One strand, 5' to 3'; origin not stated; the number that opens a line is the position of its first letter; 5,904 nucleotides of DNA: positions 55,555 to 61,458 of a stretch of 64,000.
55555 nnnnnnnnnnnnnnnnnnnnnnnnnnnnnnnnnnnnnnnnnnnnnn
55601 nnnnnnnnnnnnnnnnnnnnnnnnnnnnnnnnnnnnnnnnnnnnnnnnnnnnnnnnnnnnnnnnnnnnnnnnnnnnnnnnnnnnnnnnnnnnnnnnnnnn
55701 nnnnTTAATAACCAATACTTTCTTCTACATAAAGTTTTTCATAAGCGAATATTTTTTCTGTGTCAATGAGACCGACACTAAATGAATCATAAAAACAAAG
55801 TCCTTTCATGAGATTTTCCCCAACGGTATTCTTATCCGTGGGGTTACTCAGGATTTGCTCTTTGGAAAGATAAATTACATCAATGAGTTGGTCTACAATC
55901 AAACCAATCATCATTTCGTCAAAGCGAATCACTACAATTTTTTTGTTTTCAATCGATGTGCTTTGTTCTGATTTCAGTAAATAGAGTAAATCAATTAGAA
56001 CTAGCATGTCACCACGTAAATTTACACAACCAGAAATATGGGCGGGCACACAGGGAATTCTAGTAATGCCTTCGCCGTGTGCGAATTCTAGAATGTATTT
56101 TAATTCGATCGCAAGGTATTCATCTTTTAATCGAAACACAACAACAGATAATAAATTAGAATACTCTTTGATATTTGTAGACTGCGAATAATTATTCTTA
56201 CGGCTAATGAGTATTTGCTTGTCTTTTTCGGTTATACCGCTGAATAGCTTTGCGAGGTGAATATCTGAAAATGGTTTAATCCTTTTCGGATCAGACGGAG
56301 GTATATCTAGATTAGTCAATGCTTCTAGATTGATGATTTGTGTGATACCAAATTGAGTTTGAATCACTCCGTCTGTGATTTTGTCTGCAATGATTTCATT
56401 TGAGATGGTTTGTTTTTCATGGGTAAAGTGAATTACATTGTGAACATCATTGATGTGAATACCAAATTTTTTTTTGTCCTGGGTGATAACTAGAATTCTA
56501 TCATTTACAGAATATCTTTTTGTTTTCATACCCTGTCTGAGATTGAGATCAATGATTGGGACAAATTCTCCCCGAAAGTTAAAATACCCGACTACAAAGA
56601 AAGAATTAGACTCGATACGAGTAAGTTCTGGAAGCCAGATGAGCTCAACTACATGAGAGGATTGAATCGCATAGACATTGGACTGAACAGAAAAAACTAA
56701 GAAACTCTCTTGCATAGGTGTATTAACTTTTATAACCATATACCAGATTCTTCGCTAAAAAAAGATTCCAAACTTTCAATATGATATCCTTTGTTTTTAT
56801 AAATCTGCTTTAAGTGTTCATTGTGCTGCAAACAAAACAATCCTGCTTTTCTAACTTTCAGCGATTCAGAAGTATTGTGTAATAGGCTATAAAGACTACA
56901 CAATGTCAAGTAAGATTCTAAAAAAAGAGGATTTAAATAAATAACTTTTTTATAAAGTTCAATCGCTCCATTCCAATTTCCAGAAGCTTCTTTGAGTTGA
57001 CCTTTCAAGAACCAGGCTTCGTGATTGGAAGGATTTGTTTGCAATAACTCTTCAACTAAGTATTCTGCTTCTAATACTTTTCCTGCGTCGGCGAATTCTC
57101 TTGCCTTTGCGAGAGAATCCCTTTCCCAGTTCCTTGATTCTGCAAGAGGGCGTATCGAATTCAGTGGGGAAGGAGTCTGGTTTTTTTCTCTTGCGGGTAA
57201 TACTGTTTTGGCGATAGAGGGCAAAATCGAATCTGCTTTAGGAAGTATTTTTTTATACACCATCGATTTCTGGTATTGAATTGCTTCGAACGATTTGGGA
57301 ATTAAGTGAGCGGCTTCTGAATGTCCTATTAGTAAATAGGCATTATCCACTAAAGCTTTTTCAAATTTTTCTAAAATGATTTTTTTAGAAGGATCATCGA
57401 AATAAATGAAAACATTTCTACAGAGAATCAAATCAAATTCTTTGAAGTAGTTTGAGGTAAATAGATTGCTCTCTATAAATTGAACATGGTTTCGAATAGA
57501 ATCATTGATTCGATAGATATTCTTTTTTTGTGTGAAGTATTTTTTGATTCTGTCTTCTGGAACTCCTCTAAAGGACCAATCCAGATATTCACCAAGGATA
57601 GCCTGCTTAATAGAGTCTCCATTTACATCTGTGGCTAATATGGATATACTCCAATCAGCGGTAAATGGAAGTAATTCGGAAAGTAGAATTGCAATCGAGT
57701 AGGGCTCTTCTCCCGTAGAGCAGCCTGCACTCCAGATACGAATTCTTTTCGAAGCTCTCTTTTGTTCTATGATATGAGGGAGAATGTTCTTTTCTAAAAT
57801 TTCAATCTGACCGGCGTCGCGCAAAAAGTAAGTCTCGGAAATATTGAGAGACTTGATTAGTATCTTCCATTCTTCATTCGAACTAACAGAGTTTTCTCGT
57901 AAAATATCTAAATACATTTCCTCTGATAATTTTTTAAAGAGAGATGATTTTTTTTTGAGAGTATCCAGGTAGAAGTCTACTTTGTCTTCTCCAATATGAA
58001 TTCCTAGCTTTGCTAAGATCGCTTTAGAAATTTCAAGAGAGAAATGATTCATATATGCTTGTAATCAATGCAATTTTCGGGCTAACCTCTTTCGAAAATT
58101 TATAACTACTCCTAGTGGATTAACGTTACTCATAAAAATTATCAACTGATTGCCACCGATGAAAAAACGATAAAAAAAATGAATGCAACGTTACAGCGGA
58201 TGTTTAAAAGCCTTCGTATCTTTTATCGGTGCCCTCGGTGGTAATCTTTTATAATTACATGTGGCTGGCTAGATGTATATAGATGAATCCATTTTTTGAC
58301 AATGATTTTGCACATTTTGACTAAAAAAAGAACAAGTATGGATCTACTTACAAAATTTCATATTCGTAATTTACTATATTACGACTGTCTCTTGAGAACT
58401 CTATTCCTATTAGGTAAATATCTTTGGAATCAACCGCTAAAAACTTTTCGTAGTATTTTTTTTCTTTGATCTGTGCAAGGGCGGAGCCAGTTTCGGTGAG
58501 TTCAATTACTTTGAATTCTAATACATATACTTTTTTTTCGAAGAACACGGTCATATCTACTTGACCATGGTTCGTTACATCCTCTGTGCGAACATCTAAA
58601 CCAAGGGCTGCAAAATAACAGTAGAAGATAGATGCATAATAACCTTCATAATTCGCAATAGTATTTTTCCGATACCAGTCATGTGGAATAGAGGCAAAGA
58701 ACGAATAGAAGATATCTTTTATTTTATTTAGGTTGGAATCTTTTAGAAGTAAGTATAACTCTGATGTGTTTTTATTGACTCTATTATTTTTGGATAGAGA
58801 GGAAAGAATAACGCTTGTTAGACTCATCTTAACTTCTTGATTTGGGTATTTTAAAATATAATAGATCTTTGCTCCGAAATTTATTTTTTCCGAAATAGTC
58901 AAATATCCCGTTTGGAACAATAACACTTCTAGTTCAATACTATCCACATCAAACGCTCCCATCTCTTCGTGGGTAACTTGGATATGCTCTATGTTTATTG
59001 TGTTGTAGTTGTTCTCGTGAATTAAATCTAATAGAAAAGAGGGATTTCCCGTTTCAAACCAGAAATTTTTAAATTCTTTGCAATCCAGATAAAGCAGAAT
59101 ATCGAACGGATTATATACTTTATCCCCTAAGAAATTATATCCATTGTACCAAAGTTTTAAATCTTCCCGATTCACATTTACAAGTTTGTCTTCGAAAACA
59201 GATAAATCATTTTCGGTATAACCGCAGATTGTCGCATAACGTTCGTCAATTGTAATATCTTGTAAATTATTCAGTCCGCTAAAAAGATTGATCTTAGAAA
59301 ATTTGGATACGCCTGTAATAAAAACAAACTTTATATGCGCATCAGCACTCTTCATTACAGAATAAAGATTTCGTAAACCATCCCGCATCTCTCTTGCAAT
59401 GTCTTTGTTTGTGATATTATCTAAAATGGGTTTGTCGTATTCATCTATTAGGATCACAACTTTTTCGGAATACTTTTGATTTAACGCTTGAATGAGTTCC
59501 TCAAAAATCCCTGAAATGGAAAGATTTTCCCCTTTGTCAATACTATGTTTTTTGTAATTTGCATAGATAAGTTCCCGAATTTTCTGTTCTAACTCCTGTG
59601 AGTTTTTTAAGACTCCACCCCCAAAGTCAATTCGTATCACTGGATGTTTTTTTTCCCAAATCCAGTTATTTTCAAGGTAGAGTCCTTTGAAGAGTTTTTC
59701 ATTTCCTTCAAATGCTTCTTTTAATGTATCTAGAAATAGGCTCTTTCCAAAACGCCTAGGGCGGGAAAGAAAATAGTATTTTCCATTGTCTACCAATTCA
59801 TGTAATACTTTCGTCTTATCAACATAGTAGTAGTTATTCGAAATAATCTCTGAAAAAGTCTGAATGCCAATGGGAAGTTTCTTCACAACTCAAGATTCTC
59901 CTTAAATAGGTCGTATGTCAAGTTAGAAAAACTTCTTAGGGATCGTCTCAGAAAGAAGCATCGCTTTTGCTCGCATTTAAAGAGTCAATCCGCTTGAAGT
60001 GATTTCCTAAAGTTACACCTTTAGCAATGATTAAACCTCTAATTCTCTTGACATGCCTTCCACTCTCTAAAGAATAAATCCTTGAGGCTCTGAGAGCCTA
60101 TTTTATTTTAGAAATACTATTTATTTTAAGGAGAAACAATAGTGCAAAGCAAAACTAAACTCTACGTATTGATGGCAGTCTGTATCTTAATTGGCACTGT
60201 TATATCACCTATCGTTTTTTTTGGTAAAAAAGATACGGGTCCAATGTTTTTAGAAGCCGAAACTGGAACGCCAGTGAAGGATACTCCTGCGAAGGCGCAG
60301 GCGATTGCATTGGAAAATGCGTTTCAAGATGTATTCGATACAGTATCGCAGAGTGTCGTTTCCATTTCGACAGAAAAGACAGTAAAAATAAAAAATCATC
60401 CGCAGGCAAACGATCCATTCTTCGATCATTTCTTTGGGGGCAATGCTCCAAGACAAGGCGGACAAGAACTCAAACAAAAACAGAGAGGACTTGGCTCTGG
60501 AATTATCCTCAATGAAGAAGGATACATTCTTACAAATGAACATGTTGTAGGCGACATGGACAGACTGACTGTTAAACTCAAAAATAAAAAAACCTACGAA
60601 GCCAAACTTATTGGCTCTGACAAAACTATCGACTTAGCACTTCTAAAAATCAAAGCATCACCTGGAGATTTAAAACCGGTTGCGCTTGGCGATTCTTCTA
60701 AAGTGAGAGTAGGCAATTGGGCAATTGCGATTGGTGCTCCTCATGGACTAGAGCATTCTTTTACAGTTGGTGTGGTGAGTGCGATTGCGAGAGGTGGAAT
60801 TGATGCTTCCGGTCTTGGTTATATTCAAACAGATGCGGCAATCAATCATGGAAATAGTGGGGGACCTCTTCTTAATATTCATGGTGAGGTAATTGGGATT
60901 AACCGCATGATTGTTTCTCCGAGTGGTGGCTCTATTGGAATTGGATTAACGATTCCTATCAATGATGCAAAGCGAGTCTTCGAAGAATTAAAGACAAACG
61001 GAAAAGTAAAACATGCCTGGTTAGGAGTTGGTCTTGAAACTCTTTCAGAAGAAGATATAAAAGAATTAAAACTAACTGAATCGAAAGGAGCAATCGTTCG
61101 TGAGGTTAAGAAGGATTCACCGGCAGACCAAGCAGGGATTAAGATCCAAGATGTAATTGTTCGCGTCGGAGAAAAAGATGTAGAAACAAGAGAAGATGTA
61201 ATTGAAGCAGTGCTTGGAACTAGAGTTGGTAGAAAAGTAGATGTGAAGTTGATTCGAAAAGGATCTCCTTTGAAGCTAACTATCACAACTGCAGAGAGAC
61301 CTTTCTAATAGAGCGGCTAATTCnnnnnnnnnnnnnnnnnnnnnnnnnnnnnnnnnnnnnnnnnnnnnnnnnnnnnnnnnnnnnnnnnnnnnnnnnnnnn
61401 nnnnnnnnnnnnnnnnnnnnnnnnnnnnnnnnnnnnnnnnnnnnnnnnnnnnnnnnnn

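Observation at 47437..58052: Second Che-like cluster with an adenylate-cyclase response regulator as output and a class II photolyase at its 3' end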

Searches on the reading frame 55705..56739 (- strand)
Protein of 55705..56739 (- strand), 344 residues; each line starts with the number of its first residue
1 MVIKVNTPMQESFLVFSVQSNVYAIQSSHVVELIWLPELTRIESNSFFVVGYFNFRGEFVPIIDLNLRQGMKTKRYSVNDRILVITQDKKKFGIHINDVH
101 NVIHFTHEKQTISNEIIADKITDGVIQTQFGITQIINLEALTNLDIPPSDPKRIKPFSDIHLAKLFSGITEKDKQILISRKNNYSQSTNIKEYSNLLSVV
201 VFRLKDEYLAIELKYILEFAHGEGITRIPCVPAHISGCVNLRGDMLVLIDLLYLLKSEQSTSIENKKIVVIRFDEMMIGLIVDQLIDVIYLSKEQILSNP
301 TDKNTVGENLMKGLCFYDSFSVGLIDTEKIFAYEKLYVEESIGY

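Call 3: search_protein_families(library=pfam, proteins=[window:55705-56739:-])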
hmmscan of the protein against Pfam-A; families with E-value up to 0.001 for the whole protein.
window:55705-56739:- (344 aa): 1 family
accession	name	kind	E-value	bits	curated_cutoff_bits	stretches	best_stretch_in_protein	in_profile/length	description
PF01584.24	CheW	-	1.2e-45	155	23.5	2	199-332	2-135/138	CheW-like domain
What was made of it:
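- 55705..56739 (-): Coupling protein with two CheW domains (344 aa). PF01584 CheW 155 bits in two stretches (call 3).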

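Call 6: search_protein_families(library=ncbifam, proteins=[window:55705-56739:-])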
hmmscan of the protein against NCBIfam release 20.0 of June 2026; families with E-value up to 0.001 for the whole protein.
window:55705-56739:- (344 aa): 1 family
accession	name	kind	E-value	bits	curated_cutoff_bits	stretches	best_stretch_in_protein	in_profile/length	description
NF007903.0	PRK10612.1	equivalog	4.1e-28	98.2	260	2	199-337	19-157/167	chemotaxis protein CheW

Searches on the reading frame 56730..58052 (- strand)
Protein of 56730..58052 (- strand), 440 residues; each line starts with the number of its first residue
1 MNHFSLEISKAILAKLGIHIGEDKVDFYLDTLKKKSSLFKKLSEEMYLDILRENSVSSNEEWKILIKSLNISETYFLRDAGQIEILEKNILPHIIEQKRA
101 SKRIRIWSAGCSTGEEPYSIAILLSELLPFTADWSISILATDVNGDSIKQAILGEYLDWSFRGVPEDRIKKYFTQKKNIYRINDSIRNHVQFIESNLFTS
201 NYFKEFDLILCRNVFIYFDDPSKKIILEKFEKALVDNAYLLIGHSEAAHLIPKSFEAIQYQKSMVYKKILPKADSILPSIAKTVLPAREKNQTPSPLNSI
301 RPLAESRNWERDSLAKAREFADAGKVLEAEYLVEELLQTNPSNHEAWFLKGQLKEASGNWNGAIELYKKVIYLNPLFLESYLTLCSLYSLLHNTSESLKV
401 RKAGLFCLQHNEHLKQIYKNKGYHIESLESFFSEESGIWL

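Call 3: search_protein_families(library=pfam, proteins=[window:56730-58052:-])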
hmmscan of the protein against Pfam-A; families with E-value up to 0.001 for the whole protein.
window:56730-58052:- (440 aa): 8 families
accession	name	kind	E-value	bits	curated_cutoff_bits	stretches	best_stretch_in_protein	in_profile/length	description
PF01739.24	CheR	-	1.3e-57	194.8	27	1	73-261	2-192/195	CheR methyltransferase, SAM binding domain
PF13432.12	TPR_16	-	2.4e-06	28.3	32.7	1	314-373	1-60/65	Tetratricopeptide repeat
PF14559.12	TPR_19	-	3.9e-06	27.5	25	1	322-375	3-56/68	Tetratricopeptide repeat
PF07719.23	TPR_2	-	1.9e-05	24.9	27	1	345-375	2-32/34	Tetratricopeptide repeat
PF00515.34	TPR_1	-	4.9e-05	23.4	27.8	1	345-375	2-32/34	Tetratricopeptide repeat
PF13431.12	TPR_17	-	6.2e-05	23.4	24.4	0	334-364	3-33/34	Tetratricopeptide repeat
PF13428.12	TPR_14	-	0.00011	23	23.5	0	314-353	5-44/44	Tetratricopeptide repeat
PF25063.1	ARM_TT21_C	-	0.0002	21.7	35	1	305-369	90-154/209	Tetratricopeptide repeat protein 21 C-terminal ARM domain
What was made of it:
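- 56730..58052 (-): CheR methyltransferase fused to a C-terminal TPR domain (440 aa). PF01739 CheR 194.8 bits over aa 73-261; TPR families over aa 305-391 (call 3).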

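Call 6: search_protein_families(library=ncbifam, proteins=[window:56730-58052:-])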
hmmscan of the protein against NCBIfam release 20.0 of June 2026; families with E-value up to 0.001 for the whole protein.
window:56730-58052:- (440 aa): 4 families
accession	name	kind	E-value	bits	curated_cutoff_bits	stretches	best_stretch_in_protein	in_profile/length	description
NF007902.0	PRK10611.1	equivalog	7.9e-36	123.7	435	1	7-256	29-274/287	protein-glutamate O-methyltransferase CheR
TIGR02917.1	PEP_TPR_lipo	equivalog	1.2e-10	40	312.2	1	314-384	163-233/899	XrtA/PEP-CTERM system TPR-repeat protein PrsT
NF008757.0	PRK11788.1-5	equivalog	0.00017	20.9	363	1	317-388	187-259/388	lipopolysaccharide assembly protein LapB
NF040959.1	MamA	equivalog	0.00022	20.7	200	1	328-391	123-186/204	magnetosome protein MamA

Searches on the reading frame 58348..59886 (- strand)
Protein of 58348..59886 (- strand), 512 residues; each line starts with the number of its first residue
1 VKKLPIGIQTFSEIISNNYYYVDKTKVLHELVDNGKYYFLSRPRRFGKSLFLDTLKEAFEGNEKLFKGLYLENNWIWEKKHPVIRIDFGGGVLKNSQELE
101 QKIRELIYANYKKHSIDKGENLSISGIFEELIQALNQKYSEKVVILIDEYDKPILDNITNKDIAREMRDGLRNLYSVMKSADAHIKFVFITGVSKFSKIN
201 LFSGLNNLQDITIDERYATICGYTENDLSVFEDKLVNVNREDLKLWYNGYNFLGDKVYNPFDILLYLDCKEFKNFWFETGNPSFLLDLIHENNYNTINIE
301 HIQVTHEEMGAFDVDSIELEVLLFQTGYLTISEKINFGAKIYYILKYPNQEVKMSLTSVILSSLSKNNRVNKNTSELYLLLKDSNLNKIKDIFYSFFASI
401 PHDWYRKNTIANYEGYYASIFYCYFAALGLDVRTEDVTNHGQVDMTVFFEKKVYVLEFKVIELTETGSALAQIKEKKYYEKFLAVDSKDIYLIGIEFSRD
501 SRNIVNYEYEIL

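Call 3: search_protein_families(library=pfam, proteins=[window:58348-59886:-])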
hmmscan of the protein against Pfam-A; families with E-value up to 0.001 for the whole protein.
window:58348-59886:- (512 aa): 2 families
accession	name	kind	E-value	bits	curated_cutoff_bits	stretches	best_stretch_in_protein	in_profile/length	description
PF09820.16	AAA-ATPase_like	-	1.5e-68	231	26.1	1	5-202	1-201/201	Predicted AAA-ATPase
PF08011.17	PDDEXK_9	-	9e-20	71.1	25.5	1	413-505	2-103/105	PD-(D/E)XK nuclease superfamily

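Call 6: search_protein_families(library=ncbifam, proteins=[window:58348-59886:-])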
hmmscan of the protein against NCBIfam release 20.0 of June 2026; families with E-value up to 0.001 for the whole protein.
window:58348-59886:- (512 aa): 0 families

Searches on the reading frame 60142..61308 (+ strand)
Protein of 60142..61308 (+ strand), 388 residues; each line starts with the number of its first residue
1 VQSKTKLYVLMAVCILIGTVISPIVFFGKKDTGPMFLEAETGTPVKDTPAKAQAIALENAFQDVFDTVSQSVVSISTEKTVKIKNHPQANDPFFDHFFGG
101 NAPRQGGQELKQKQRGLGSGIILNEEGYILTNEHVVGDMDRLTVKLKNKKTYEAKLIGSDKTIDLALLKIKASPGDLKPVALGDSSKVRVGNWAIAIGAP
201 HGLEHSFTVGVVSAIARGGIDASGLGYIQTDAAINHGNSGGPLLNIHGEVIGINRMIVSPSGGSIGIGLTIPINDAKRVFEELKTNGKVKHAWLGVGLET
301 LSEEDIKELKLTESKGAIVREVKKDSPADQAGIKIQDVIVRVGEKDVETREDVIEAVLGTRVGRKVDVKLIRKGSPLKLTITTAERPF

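Call 35: search_protein_families(library=pfam, proteins=[window:60142-61308:+], max_evalue=0.00001)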
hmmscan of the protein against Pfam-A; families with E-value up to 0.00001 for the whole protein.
window:60142-61308:+ (388 aa): 5 families
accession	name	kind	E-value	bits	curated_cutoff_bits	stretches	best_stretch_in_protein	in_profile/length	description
PF13365.12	Trypsin_2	-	7.8e-34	117.9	27.6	1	118-253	1-144/144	Trypsin-like peptidase domain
PF00089.32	Trypsin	-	8.8e-18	65.4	20.6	1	109-276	19-216/220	Trypsin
PF13180.12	PDZ_2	-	5.2e-17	62.3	27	1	294-382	3-79/80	PDZ domain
PF17820.7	PDZ_6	-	1.1e-08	35.1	27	1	318-372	1-54/54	PDZ domain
PF00595.29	PDZ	-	8.7e-07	29.7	23.2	1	290-352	8-64/81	PDZ domain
